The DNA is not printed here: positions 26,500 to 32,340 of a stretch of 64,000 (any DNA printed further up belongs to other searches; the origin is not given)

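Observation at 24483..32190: Cyclic beta-1,2-glucan synthase homolog split into two ORFs at a domain boundary, with a 13-nt out-of-frame junction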

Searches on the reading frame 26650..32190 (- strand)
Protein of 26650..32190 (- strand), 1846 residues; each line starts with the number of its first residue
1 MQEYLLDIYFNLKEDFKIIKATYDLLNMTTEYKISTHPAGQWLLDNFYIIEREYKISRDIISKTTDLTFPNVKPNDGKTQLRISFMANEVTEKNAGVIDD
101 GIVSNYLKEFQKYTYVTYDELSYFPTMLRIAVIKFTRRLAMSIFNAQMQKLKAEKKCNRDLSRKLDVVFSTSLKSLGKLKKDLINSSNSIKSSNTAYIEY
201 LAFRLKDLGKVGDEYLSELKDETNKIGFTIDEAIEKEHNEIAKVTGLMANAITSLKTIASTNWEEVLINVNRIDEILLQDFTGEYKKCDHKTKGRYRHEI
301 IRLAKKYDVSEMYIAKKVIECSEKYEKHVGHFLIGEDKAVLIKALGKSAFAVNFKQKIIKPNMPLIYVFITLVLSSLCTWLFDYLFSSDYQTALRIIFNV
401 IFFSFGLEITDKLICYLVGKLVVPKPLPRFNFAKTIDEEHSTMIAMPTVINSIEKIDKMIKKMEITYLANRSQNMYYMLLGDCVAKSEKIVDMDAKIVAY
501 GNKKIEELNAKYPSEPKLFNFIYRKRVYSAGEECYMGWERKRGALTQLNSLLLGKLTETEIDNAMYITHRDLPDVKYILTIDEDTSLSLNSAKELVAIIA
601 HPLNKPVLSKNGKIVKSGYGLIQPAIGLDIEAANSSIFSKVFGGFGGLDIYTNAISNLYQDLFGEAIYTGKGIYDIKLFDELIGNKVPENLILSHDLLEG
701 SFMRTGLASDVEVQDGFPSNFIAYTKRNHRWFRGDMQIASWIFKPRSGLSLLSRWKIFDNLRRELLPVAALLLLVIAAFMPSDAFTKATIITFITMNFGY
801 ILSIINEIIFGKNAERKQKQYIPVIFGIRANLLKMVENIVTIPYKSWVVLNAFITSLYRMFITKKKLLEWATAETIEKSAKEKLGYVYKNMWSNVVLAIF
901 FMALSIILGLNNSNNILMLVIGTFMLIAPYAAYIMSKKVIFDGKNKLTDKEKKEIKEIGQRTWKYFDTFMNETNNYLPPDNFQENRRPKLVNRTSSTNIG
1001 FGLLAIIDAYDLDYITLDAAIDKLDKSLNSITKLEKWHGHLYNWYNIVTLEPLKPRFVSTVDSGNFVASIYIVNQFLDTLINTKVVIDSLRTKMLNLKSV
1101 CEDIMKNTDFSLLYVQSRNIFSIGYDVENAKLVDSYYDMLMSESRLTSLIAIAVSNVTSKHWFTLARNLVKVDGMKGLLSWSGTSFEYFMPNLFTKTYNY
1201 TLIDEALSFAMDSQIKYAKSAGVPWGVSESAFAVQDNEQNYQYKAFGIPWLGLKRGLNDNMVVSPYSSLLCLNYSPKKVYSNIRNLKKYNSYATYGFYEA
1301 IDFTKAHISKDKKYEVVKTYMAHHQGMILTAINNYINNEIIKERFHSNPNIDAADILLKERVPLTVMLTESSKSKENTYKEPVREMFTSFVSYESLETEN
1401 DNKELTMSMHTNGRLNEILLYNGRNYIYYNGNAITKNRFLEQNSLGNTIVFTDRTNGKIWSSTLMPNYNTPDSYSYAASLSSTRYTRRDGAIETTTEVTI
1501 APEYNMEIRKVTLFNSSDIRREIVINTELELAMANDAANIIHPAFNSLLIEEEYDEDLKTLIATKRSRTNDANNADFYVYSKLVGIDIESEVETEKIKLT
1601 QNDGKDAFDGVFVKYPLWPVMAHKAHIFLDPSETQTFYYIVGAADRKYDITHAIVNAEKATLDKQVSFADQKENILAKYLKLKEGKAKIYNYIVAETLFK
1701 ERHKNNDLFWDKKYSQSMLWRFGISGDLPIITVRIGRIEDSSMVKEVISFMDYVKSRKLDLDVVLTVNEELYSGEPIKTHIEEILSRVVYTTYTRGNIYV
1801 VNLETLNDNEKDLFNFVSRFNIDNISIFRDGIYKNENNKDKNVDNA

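Call 5: search_protein_families(library=pfam, proteins=[window:26650-32190:-], max_evalue=0.01)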
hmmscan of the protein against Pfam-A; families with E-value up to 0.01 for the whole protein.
window:26650-32190:- (1846 aa): 3 families
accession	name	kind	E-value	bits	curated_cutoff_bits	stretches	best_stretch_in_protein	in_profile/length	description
PF06165.18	GH94_b-supersand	-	1.1e-23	84.5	23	1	1412-1642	10-251/251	Glycosyl hydrolase 94, supersandwich domain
PF10091.15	Glycoamylase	-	7.3e-23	81.7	27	1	1136-1349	2-221/221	Putative glucoamylase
PF13632.12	Glyco_trans_2_3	-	9.3e-07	29.3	27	1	577-799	1-195/198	Glycosyl transferase family group 2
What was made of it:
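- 27265..27957 (-): GP1: the first GH94-type beta-supersandwich, aa 1412-1642. Pfam PF06165, E 1.1e-23 (call 5).
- On Cyclic beta-1,2-glucan synthase (Cgs/ChvB/NdvB; GT84-GH189-GH94): Pfam PF13632 at aa 577-799 (call 5).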

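Call 6: search_protein_families(library=ncbifam, proteins=[window:26650-32190:-], max_evalue=0.01)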
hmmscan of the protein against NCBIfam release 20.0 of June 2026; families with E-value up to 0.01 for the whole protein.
window:26650-32190:- (1846 aa): 4 families
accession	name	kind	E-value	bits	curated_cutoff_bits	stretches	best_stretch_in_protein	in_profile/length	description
NF003962.0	PRK05454.2-5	equivalog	6.6e-07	28.3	328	1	681-938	327-588/641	glucans biosynthesis glucosyltransferase MdoH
NF003958.0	PRK05454.2-1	equivalog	1.1e-05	23.9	419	1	691-757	309-379/704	glucans biosynthesis glucosyltransferase MdoH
NF003963.0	PRK05454.2-6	equivalog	0.00042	18.9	884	1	691-789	324-426/610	glucans biosynthesis glucosyltransferase MdoH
NF003959.0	PRK05454.2-2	equivalog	0.0086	14.5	550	0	691-765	290-368/599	glucans biosynthesis glucosyltransferase MdoH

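Call 12: search_solved_structures(query=window:26650-32190:-, max_evalue=0.001, show_alignments=1)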
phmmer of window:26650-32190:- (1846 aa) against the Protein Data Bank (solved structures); distinct sequences matched with E-value up to 0.001: 5.
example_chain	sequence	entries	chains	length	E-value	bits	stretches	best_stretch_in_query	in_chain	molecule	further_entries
8rf9_A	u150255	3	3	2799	1.4e-246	824.6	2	8-1073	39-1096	Cyclic beta 1-2 glucan synthetase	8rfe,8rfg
8rf0_A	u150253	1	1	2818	1.4e-246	824.6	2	8-1073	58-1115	Cyclic beta-(1,2)-glucan synthase NdvB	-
8wy1_A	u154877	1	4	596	7.5e-134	450.9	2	1086-1372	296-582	Glycosyltransferase 36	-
4qt9_A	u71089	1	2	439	1.4e-06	29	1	958-1071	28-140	putative glucoamylase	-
3eu8_A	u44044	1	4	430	0.00018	22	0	958-1050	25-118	putative glucoamylase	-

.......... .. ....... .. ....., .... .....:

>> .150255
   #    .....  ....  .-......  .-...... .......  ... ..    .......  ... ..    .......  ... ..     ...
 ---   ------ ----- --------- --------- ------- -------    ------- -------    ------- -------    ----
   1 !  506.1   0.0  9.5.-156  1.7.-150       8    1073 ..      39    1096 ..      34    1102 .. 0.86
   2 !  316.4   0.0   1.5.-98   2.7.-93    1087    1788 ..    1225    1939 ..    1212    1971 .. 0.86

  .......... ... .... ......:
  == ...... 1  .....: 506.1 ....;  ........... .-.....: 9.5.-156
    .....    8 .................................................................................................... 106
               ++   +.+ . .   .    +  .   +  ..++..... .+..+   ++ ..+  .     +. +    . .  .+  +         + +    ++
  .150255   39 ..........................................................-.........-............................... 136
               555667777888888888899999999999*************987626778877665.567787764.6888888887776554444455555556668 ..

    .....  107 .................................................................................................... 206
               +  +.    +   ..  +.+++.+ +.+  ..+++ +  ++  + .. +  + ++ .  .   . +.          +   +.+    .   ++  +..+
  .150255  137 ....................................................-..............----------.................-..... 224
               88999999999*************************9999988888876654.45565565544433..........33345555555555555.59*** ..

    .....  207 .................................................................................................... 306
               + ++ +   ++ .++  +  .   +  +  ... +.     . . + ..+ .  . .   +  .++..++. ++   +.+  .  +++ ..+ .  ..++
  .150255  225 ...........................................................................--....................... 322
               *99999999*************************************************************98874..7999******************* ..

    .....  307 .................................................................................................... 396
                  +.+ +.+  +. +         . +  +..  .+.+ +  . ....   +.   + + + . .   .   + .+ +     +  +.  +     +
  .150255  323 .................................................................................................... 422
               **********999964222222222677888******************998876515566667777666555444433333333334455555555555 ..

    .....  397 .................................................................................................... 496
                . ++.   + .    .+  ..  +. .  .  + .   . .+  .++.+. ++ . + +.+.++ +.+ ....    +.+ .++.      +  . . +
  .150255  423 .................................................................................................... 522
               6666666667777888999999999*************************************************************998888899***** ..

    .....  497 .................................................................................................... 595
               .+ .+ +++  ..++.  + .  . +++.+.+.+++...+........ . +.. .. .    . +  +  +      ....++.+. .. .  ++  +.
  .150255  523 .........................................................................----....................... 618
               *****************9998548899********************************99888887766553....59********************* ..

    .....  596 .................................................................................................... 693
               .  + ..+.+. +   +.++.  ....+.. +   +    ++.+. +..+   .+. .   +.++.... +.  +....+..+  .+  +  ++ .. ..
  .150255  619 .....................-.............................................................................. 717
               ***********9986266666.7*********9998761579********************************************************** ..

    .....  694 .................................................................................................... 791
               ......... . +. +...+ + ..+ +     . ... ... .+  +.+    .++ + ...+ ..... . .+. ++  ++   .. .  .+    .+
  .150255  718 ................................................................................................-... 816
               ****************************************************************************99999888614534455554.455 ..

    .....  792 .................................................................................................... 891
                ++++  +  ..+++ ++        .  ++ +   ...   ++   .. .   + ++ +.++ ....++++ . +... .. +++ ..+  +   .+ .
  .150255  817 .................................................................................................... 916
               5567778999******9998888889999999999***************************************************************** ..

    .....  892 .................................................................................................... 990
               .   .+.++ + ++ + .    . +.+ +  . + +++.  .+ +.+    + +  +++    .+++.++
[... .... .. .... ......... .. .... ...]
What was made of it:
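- On Cyclic beta-1,2-glucan synthase (Cgs/ChvB/NdvB; GT84-GH189-GH94): Alignment to 8rf9 across the GT region (call 12).
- ORF1 aligns to A. tumefaciens Cgs chain residues 39-1939 (E 1.4e-246, call 12).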
